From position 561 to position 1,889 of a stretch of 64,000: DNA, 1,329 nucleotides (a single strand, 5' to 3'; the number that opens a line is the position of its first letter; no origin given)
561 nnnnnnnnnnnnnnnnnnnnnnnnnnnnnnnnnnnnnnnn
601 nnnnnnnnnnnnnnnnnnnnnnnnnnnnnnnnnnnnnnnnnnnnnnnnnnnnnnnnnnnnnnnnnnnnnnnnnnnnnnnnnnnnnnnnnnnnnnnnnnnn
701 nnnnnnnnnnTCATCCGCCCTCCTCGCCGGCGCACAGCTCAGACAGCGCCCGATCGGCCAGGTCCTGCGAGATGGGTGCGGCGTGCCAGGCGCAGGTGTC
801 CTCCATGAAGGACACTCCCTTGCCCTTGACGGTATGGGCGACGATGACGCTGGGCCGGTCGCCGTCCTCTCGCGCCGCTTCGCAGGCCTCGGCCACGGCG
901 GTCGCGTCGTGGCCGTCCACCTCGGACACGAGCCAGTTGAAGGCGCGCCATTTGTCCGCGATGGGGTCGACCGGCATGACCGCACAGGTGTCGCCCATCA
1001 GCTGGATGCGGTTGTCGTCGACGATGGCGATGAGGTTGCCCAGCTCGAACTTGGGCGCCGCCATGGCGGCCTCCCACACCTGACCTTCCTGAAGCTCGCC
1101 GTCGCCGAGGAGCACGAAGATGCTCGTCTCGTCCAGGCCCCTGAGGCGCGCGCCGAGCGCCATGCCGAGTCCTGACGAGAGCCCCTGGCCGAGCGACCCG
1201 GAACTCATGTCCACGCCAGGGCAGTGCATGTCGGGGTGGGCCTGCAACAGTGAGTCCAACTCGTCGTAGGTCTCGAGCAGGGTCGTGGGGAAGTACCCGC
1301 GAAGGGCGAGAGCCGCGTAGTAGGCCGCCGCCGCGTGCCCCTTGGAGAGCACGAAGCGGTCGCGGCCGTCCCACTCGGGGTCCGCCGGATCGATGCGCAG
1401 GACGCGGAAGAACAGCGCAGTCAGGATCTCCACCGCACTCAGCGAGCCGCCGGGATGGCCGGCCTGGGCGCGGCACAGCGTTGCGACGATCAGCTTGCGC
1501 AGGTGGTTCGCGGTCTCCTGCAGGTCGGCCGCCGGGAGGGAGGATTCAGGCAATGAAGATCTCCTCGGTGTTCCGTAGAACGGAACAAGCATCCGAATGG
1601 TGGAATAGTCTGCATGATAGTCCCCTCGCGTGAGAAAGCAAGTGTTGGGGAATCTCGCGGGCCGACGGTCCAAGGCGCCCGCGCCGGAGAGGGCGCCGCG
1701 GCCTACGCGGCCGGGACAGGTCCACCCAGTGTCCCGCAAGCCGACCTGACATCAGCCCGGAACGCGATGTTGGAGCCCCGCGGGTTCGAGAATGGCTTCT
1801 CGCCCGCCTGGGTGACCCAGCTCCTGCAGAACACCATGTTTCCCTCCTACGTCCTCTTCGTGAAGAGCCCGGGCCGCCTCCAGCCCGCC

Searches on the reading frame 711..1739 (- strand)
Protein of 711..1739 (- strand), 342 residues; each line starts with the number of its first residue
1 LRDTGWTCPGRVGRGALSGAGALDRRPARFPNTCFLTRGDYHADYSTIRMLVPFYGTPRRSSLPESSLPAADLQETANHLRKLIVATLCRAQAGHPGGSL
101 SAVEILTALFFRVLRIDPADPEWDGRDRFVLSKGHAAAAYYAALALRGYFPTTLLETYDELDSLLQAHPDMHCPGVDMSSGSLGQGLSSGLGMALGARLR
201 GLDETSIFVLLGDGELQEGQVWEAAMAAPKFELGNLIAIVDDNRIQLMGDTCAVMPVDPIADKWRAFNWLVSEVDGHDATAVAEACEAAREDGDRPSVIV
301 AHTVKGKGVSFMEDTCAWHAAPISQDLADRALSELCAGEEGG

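Call 74: search_protein_families(library=pfam, proteins=[window:711-1739:-], max_evalue=0.00001)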
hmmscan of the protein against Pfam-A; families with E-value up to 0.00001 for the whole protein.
window:711-1739:- (342 aa): 3 families
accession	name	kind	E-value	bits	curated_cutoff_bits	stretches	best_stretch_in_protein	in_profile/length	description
PF00456.26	Transketolase_N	-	3.2e-58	197.7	22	1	75-326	4-266/334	Transketolase, thiamine diphosphate binding domain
PF13292.11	DXP_synthase_N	-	4.7e-11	42.9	21.2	1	67-247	12-175/274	1-deoxy-D-xylulose-5-phosphate synthase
PF00676.26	E1_dh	-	1.1e-10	41.5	22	1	179-312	99-233/300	Dehydrogenase E1 component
